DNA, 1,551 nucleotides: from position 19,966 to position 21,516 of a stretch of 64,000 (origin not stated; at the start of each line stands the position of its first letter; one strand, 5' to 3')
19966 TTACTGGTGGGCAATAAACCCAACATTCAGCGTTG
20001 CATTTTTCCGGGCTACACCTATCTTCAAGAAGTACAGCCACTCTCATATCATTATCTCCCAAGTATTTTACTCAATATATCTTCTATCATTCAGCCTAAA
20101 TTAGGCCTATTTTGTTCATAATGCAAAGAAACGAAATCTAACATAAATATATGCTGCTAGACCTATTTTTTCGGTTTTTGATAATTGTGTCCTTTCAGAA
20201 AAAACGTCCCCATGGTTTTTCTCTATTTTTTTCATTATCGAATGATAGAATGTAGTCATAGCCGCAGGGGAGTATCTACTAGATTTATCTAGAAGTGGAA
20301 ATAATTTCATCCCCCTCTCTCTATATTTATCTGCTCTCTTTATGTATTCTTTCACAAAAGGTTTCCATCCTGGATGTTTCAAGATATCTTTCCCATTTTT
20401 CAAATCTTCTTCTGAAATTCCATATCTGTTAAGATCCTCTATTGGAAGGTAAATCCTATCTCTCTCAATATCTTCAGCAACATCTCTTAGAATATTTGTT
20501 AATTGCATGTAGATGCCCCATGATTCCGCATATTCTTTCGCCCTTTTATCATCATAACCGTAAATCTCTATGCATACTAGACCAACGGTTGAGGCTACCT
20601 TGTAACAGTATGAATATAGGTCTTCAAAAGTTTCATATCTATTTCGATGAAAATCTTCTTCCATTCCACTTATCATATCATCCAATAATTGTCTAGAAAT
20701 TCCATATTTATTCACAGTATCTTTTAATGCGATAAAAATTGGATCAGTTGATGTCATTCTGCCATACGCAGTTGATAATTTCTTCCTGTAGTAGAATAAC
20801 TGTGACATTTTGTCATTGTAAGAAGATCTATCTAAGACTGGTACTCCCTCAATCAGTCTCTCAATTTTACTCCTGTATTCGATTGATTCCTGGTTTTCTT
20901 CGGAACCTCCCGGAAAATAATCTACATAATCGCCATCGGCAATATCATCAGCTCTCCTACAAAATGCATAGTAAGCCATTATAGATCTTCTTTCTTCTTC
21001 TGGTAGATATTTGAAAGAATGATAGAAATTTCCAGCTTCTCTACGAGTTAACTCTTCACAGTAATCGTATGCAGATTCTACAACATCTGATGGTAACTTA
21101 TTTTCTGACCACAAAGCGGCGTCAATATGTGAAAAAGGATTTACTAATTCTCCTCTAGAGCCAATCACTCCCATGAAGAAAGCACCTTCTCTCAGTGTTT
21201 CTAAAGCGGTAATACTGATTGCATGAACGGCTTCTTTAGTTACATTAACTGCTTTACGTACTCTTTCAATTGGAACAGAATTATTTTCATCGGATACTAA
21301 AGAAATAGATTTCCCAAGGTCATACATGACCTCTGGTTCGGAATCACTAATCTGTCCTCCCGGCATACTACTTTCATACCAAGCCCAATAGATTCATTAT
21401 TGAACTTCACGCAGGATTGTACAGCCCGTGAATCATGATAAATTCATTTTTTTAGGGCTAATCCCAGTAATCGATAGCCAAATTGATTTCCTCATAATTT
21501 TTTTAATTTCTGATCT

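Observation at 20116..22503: Two adjacent head-to-head isoprenoid synthases of different classes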

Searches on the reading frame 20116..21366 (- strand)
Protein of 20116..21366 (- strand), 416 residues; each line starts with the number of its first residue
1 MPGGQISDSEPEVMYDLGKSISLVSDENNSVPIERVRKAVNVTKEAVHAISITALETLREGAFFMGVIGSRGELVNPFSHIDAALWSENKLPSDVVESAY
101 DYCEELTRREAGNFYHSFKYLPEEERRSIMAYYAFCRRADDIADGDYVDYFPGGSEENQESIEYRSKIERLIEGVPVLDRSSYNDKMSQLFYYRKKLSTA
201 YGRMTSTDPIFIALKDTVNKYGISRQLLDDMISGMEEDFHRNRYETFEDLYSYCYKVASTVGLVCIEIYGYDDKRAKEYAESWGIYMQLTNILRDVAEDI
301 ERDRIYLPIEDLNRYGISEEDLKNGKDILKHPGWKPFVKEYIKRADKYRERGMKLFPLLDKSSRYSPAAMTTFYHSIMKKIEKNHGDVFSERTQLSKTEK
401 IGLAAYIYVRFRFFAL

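Call 3: search_protein_families(library=pfam, proteins=[window:20116-21366:-], max_evalue=0.01)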
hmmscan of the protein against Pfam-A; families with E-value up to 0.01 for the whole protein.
window:20116-21366:- (416 aa): 1 family
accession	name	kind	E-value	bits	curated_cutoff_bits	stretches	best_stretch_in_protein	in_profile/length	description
PF00494.24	SQS_PSY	-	9.5e-68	229.2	26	1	108-398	2-262/263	Squalene/phytoene synthase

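Call 4: search_protein_families(library=ncbifam, proteins=[window:20116-21366:-], max_evalue=0.01)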
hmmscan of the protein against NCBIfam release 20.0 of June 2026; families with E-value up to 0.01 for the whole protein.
window:20116-21366:- (416 aa): 6 families
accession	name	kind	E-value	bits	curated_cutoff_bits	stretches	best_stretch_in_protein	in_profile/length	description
TIGR03465.1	HpnD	equivalog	2e-65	220.5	278.6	2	182-405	43-262/267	presqualene diphosphate synthase HpnD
NF045686.1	PhytoSynCyanob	equivalog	8.1e-58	195.9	550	2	194-408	81-304/310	15-cis-phytoene synthase CrtB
TIGR03464.1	HpnC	equivalog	4.5e-50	170.6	250.45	1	110-404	5-262/267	squalene synthase HpnC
NF045921.1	PhytnSynCrtBRhod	equivalog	3.4e-37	128.6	500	2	184-405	54-273/307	15-cis-phytoene synthase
NF042419.1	Phyto_syn_CrtB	equivalog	7e-33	114.5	480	2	184-404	62-279/306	15-cis-phytoene synthase CrtB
TIGR01559.1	squal_synth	equivalog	3.2e-10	39.7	286.75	1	159-326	48-217/337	squalene synthase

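Call 6: search_solved_structures(query=window:20116-21366:-, max_evalue=0.001, show_alignments=2)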
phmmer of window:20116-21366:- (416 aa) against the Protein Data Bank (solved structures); distinct sequences matched with E-value up to 0.001: 21.
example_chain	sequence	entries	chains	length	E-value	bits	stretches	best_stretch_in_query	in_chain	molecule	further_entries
8is6_A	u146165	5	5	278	6.3e-36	127.7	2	201-400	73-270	CrtM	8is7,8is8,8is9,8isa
5iys_A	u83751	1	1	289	2.4e-34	122.5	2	202-404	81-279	Phytoene synthase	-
2zco_A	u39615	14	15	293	1.1e-22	84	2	201-325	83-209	Dehydrosqualene synthase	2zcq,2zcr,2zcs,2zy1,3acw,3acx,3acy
4f6v_A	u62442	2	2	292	1.2e-22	84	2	201-325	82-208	Dehydrosqualene synthase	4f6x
3vjd_A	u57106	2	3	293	1.3e-22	83.9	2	199-325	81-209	Dehydrosqualene synthase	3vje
4e9u_A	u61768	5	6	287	1.5e-22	83.6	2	200-325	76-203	Dehydrosqualene synthase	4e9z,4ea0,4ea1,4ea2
3ae0_A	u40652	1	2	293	1.3e-21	80.5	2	201-325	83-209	Dehydrosqualene synthase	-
3adz_A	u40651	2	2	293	1.4e-21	80.4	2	201-325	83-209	Dehydrosqualene synthase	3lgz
4hd1_A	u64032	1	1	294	4.8e-19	72.1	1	184-326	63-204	Squalene synthase HpnC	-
3we9_A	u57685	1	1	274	3.8e-13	52.7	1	223-399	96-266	Putative phytoene/squalene synthase YisP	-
7wgh_A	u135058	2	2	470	1.9e-05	27.3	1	227-323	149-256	Squalene synthase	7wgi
7vws_A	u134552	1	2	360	9.5e-05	25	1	213-387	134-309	LvqB4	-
3wc9_A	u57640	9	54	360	0.00039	23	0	231-315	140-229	Squalene synthase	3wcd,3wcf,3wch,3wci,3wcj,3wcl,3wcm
3vj8_A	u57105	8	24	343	0.00042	22.9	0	231-316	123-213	Squalene synthase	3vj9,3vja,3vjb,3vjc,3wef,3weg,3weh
3wej_A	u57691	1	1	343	0.00043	22.9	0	231-316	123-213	Squalene synthase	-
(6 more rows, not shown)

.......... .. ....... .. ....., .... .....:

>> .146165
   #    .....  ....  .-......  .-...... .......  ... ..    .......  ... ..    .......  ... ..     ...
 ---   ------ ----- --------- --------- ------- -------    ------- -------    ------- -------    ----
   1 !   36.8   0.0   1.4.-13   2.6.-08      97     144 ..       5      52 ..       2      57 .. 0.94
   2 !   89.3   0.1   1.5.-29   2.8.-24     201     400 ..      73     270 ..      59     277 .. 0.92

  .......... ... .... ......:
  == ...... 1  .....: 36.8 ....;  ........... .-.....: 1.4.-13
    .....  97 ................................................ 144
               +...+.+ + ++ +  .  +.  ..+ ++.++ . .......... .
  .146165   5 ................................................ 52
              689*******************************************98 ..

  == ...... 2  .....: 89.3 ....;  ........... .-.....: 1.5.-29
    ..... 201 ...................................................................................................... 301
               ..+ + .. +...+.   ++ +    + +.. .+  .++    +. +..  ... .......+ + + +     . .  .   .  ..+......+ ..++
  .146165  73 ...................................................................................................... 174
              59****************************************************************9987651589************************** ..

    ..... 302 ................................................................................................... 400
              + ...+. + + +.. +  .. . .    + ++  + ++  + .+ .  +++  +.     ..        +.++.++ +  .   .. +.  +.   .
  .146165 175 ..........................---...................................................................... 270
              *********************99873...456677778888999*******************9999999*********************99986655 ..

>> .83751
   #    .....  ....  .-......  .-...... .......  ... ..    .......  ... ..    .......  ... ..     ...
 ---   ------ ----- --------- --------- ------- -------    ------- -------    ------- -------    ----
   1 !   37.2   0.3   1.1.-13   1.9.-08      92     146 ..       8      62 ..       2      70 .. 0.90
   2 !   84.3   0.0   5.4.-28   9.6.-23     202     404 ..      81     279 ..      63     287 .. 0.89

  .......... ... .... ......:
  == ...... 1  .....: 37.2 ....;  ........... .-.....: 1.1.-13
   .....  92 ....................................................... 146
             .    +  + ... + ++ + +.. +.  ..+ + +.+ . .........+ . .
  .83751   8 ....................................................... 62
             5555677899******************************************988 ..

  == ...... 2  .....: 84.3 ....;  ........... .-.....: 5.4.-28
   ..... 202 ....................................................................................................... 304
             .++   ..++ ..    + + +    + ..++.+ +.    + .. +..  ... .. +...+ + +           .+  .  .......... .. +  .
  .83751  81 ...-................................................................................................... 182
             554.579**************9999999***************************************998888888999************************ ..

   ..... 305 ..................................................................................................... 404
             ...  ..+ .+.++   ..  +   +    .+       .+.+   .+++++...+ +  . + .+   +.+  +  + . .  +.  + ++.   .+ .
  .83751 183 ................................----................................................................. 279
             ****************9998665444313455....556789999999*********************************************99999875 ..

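Call 26: find_homologous_proteins(query=window:20116-21366:-, max_evalue=0.00001)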
Query window:20116-21366:- (416 aa): 3399 proteins with E <= 0.00001 among 8000 candidates; the best 120 are listed.
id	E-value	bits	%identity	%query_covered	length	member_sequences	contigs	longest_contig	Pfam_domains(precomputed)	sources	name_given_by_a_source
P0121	5.5e-278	940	100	100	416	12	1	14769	PF00494.25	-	-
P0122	1.1e-266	903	95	100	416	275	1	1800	PF00494.25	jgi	-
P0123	8.3e-265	896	94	100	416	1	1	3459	PF00494.25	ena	-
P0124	8.6e-262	886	93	100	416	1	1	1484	PF00494.25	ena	-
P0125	1.6e-261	885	93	100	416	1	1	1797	PF00494.25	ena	-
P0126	5.9e-260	880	92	100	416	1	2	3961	PF00494.25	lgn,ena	-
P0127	6.7e-259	877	92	100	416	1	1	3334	PF00494.25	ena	-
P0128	5.4e-250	848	88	100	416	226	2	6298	PF00494.25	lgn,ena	-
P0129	9.3e-232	787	82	100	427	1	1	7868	PF00494.25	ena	-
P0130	1.5e-231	787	82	100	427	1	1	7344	PF00494.25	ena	-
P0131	5.2e-231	785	82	100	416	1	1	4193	PF00494.25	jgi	-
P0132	5.6e-231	785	82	100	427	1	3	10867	PF00494.25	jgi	-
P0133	6.2e-231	785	81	100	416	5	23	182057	PF00494.25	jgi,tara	jgi:phytoene synthase|tara:strand:+ start:2531 stop:3781 length:1251 start_codon:yes stop_codon:yes 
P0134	9.1e-230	781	81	100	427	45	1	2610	PF00494.25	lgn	-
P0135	1.5e-218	744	84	92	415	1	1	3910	PF00494.25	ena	-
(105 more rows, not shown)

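Call 45: search_dna_similar(query=window:20116-21366:-, collection=plasmids, mode=protein, max_rows=40, rows=spread, max_evalue=1e-8)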
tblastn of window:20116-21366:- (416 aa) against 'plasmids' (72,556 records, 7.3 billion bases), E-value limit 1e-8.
Records with a match: 225; places in all: 237; records where one place covers at least 80% of the query: 5.
Best place of each record, by identity: <60% 225.
By first word of the organism name: Pantoea 95; Thermus 33; Streptomyces 15; Staphylococcus 9; Mycetohabitans 9; Azospirillum 7; Sinorhizobium 7; Cupriavidus 5; Candidatus 5; Paracoccus 4; and 27 more.
By predicted mobility (MOB-suite, as given by PLSDB): non-mobilizable 197; mobilizable 20; conjugative 8.
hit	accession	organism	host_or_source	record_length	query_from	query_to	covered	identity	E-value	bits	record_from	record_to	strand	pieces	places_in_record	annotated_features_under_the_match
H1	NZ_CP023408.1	Streptomyces fungicidicus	Pig,cell culture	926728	88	410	78%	32.7%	5e-42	165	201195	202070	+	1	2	hpnD: presqualene diphosphate synthase HpnD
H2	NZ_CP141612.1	Pantoea agglomerans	cell culture,hydroalcoholic extract of ...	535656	70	403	80%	27.8%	5e-24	112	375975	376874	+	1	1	crtB: 15-cis-phytoene synthase CrtB | phytoene desaturase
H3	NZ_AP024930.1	Thermus thermophilus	-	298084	90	413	78%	28.4%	2e-25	116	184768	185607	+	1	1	phytoene/squalene synthase family protein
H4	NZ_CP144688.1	Thermus thermophilus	culture,laboratory strain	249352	90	413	78%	28.4%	3e-24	112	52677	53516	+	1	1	phytoene/squalene synthase family protein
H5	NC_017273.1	Thermus thermophilus SG0.5JP17-16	-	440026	90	413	78%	28.1%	5e-23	109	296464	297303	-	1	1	phytoene/squalene synthase family protein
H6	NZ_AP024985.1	Thermus thermophilus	-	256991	90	413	78%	27.8%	8e-22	105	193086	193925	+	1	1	phytoene/squalene synthase family protein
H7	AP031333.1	Thermus thermophilus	-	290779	113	413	72%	29.2%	6e-25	115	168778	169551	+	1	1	phytoene/squalene synthase family protein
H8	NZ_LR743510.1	Methylobacterium bullatum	-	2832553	44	404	87%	24.2%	1e-17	93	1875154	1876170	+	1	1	none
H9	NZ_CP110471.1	Pantoea anthophila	Wampee planting region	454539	71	401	80%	26.0%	1e-21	104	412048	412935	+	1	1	crtB: 15-cis-phytoene synthase CrtB | phytoene desaturase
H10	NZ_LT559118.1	Nonomuraea gerenzanensis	-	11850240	95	403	74%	26.9%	5e-25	115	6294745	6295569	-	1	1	none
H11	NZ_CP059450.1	Azospirillum brasilense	Prokaryotes,soil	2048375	93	410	76%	25.9%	1e-24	114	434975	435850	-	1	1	none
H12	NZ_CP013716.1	Staphylococcus equorum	cell,Saeu-jeotgal, salted fermented food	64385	96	412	76%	25.9%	1e-17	93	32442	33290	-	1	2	phytoene/squalene synthase family protein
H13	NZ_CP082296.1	Pantoea alfalfae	Medicago,single cell,alfalfa seeds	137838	98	403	74%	26.8%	1e-23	111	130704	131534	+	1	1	crtB: 15-cis-phytoene synthase CrtB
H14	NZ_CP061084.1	Pantoea sp. MT58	cell culture,groundwater from well ...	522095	98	403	74%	26.5%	8e-25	114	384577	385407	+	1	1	15-cis-phytoene synthase CrtB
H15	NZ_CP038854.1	Pantoea vagans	eucalyptus,bacteria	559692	98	401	73%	26.6%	8e-24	111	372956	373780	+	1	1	crtB: 15-cis-phytoene synthase CrtB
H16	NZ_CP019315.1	Tateyamaria omphalii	Single cell,seawater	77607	101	402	73%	26.5%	1e-17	93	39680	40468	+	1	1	15-cis-phytoene synthase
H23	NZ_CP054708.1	Halarchaeum sp. CBA1220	solar salt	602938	92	405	75%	24.5%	5e-12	76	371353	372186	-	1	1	phytoene/squalene synthase family protein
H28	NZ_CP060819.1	Pantoea ananatis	Laodelphax striatellus,cell ...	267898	113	403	70%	24.5%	8e-18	93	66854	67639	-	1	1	crtB: 15-cis-phytoene synthase CrtB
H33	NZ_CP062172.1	Mycetohabitans rhizoxinica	Rhizopus microsporus,bacterial ...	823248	113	398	69%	23.7%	8e-16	87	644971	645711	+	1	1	hpnD: presqualene diphosphate synthase HpnD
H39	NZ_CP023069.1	Sinorhizobium sojae CCBAU 05684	G.max,nodule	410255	113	321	50%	28.4%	1e-15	87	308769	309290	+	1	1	hpnD: presqualene diphosphate synthase HpnD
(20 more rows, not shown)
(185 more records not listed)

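Call 47: get_annotated_region(hit=H1, flank=4000)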
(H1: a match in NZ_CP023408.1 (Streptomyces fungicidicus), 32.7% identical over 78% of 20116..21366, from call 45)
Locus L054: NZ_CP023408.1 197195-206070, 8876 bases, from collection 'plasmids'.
description: Streptomyces fungicidicus strain TXX3120 plasmid p1, complete sequence
organism: Streptomyces fungicidicus (NCBI taxid 68203)
taxonomy: Bacteria; Actinomycetota; Actinomycetes; Kitasatosporales; Streptomycetaceae; Streptomyces; Streptomyces fungicidicus
host: -; source: Pig,cell culture; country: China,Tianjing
typing (MOB-suite, as given by PLSDB): non-mobilizable
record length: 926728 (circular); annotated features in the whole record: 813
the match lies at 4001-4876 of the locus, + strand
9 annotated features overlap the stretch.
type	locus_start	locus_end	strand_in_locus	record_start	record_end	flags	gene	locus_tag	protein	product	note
CDS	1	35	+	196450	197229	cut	-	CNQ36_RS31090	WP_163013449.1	CDP-alcohol phosphatidyltransferase family protein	-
CDS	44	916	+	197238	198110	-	-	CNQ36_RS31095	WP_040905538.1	glycosyltransferase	-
CDS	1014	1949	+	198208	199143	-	-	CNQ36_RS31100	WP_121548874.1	ABC transporter permease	-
CDS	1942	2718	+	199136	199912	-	-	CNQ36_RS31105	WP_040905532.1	ABC transporter ATP-binding protein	-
CDS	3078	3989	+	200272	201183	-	hpnC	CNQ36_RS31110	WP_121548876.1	squalene synthase HpnC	-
CDS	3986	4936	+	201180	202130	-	hpnD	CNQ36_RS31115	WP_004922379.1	presqualene diphosphate synthase HpnD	GO:0016117 - carotenoid biosynthetic process [Evidence IEA]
CDS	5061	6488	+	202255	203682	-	hpnE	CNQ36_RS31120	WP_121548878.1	hydroxysqualene dehydroxylase HpnE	-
CDS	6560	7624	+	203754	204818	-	-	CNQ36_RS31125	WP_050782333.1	polyprenyl synthetase family protein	-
CDS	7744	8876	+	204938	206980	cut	shc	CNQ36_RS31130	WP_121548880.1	squalene--hopene cyclase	GO:0019746 - hopanoid biosynthetic process [Evidence IEA]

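Call 62: get_annotated_region(hit=H33, flank=3000)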
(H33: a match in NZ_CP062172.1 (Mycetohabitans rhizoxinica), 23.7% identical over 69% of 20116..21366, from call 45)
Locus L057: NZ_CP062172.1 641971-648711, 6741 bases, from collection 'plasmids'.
description: Mycetohabitans rhizoxinica strain B49 plasmid megaplasmid, complete sequence
organism: Mycetohabitans rhizoxinica (NCBI taxid 412963)
taxonomy: Bacteria; Pseudomonadota; Betaproteobacteria; Burkholderiales; Burkholderiaceae; Mycetohabitans; Mycetohabitans rhizoxinica
host: -; source: Rhizopus microsporus,bacterial culture,Rabbit dung; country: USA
typing (MOB-suite, as given by PLSDB): non-mobilizable
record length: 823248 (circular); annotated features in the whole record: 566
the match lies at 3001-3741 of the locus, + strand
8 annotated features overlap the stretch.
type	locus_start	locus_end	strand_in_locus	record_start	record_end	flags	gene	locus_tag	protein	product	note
CDS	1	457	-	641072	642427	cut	-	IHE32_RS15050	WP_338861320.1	hypothetical protein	-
CDS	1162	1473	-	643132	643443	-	-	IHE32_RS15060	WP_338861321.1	hypothetical protein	-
CDS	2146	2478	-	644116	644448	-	-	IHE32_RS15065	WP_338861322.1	SMR family transporter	-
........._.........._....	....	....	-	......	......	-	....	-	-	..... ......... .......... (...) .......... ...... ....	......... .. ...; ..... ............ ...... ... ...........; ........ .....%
CDS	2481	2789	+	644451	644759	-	-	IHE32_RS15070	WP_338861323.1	hypothetical protein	-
CDS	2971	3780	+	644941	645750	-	hpnD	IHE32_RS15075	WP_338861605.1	presqualene diphosphate synthase HpnD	GO:0016117 - carotenoid biosynthetic process [Evidence IEA]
CDS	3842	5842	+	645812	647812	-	shc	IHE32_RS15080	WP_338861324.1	squalene--hopene cyclase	GO:0019746 - hopanoid biosynthetic process [Evidence IEA]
CDS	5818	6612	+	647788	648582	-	-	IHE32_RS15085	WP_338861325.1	5'-methylthioadenosine nucleosidase/S-adenosylhomocysteine nucleosidase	-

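Call 63: get_annotated_region(hit=H39, flank=3000)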
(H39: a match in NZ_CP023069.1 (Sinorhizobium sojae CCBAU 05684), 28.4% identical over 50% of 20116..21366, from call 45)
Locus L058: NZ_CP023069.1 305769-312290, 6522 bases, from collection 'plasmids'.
description: Sinorhizobium sojae CCBAU 05684 plasmid pSJ05684a, complete sequence
organism: Sinorhizobium sojae CCBAU 05684 (NCBI taxid 716928)
taxonomy: Bacteria; Pseudomonadota; Alphaproteobacteria; Hyphomicrobiales; Rhizobiaceae; Sinorhizobium; Sinorhizobium sojae; Sinorhizobium sojae CCBAU 05684
host: -; source: G.max,nodule; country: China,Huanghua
typing (MOB-suite, as given by PLSDB): conjugative; replicon rep_cluster_473; relaxase MOBP,MOBP,MOBQ; mating-pair formation MPF_T
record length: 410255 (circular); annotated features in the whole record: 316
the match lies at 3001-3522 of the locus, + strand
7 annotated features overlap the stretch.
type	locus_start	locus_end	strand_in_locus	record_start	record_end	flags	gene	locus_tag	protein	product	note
CDS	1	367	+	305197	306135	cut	-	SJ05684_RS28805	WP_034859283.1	GDP-L-fucose synthase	-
CDS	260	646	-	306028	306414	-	-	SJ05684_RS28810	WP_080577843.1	potassium-transporting ATPase subunit C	GO:0006813 - potassium ion transport [Evidence IEA]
CDS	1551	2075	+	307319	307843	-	-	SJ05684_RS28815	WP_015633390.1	nuclear transport factor 2 family protein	-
CDS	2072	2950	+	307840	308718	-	hpnC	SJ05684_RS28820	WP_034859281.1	squalene synthase HpnC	-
CDS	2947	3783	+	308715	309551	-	hpnD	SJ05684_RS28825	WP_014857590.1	presqualene diphosphate synthase HpnD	GO:0016117 - carotenoid biosynthetic process [Evidence IEA]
CDS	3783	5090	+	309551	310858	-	hpnE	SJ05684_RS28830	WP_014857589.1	hydroxysqualene dehydroxylase HpnE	-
CDS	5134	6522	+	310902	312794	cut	shc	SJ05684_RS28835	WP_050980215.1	squalene--hopene cyclase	GO:0019746 - hopanoid biosynthetic process [Evidence IEA]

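Call 64: get_annotated_region(hit=H28, flank=500)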
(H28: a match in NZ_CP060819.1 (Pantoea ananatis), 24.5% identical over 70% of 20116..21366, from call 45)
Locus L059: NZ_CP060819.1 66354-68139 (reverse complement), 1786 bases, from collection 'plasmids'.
description: Pantoea ananatis strain Lstri plasmid pLs, complete sequence
organism: Pantoea ananatis (NCBI taxid 553)
taxonomy: Bacteria; Pseudomonadota; Gammaproteobacteria; Enterobacterales; Erwiniaceae; Pantoea; Pantoea ananatis
host: -; source: Laodelphax striatellus,cell culture,whole body; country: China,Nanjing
typing (MOB-suite, as given by PLSDB): non-mobilizable; replicon rep_cluster_1232
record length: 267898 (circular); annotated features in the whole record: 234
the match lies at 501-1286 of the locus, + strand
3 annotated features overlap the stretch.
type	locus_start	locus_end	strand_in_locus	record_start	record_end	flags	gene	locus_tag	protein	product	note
CDS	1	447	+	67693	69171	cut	-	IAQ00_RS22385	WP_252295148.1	phytoene desaturase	-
CDS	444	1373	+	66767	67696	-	crtB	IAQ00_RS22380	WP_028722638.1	15-cis-phytoene synthase CrtB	GO:0016117 - carotenoid biosynthetic process [Evidence IEA]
CDS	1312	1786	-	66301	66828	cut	-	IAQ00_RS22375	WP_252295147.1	sterol desaturase family protein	GO:0008610 - lipid biosynthetic process [Evidence IEA]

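Call 65: get_annotated_region(hit=H3, flank=500)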
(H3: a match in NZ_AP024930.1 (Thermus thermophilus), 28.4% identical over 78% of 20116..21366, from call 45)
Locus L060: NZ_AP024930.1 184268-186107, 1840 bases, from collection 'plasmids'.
description: Thermus thermophilus strain AA2-2 plasmid pAA2-2b, complete sequence
organism: Thermus thermophilus (NCBI taxid 274)
taxonomy: Bacteria; Deinococcota; Deinococci; Thermales; Thermaceae; Thermus; Thermus thermophilus
host: -; source: -; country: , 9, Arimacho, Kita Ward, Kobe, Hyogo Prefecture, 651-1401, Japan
typing (MOB-suite, as given by PLSDB): non-mobilizable; replicon rep_cluster_1121
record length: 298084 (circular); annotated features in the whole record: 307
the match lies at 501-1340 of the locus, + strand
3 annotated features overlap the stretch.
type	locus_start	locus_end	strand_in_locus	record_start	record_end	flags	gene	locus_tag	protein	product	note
CDS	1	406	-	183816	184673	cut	carH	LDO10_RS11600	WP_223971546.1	HTH-type transcriptional repressor CarH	-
CDS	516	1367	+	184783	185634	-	-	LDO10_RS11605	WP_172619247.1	phytoene/squalene synthase family protein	GO:0008299 - isoprenoid biosynthetic process [Evidence IEA]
CDS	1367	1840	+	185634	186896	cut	phr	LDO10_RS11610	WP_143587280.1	deoxyribodipyrimidine photo-lyase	-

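Call 66: get_annotated_region(hit=H12, flank=500)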
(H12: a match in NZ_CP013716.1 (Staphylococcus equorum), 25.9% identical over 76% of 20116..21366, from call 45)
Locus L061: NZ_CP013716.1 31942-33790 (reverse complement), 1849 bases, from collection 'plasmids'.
description: Staphylococcus equorum strain C2014 plasmid pC2014-2, complete sequence
organism: Staphylococcus equorum (NCBI taxid 246432)
taxonomy: Bacteria; Bacillota; Bacilli; Bacillales; Staphylococcaceae; Staphylococcus; Staphylococcus equorum
host: -; source: cell,Saeu-jeotgal, salted fermented food; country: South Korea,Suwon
typing (MOB-suite, as given by PLSDB): non-mobilizable; replicon rep_cluster_1215
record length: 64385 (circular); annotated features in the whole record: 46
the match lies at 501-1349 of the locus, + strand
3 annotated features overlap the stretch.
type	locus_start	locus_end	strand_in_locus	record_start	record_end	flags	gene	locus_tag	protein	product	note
CDS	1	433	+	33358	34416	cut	-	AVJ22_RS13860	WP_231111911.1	glycosyltransferase family 2 protein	-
CDS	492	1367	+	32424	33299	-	-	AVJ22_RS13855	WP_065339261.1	phytoene/squalene synthase family protein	GO:0008299 - isoprenoid biosynthetic process [Evidence IEA]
CDS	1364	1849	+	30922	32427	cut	crtI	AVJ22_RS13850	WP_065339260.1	phytoene desaturase family protein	GO:0016117 - carotenoid biosynthetic process [Evidence IEA]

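Call 68: get_annotated_region(hit=H23, flank=500)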
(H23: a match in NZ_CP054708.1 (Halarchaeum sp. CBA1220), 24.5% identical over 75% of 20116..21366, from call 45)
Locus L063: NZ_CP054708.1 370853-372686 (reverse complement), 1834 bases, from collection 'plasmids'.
description: Halarchaeum sp. CBA1220 plasmid pCBA1220-01, complete sequence
organism: Halarchaeum sp. CBA1220 (NCBI taxid 1853682)
taxonomy: Archaea; Euryarchaeota; Halobacteria; Halobacteriales; Halobacteriaceae; Halarchaeum; Halarchaeum sp. CBA1220
host: -; source: solar salt; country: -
typing (MOB-suite, as given by PLSDB): non-mobilizable
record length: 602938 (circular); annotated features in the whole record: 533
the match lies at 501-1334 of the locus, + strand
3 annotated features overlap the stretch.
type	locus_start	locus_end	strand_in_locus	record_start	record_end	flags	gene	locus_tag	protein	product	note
CDS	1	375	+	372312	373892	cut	-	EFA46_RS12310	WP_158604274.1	bacterio-opsin activator domain-containing protein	-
CDS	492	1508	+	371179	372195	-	-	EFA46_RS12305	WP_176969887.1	phytoene/squalene synthase family protein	GO:0008299 - isoprenoid biosynthetic process [Evidence IEA]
CDS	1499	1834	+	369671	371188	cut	crtI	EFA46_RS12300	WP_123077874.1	phytoene desaturase family protein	GO:0016117 - carotenoid biosynthetic process [Evidence IEA]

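Call 69: get_annotated_region(hit=H16, flank=500)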
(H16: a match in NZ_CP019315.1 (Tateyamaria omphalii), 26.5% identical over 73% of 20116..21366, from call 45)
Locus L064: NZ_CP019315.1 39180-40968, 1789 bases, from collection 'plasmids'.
description: Tateyamaria omphalii strain DOK1-4 plasmid pDOK1-4-3, complete sequence
organism: Tateyamaria omphalii (NCBI taxid 299262)
taxonomy: Bacteria; Pseudomonadota; Alphaproteobacteria; Rhodobacterales; Roseobacteraceae; Tateyamaria; Tateyamaria omphalii
host: -; source: Single cell,seawater; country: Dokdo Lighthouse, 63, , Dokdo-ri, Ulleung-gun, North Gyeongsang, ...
typing (MOB-suite, as given by PLSDB): non-mobilizable
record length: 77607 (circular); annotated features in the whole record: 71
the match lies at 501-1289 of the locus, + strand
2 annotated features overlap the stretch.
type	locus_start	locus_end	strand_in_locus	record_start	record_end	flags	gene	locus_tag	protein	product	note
CDS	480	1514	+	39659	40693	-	-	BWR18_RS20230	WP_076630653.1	15-cis-phytoene synthase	GO:0008299 - isoprenoid biosynthetic process [Evidence IEA]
CDS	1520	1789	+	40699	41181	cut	-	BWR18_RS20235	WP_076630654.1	TspO/MBR family protein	-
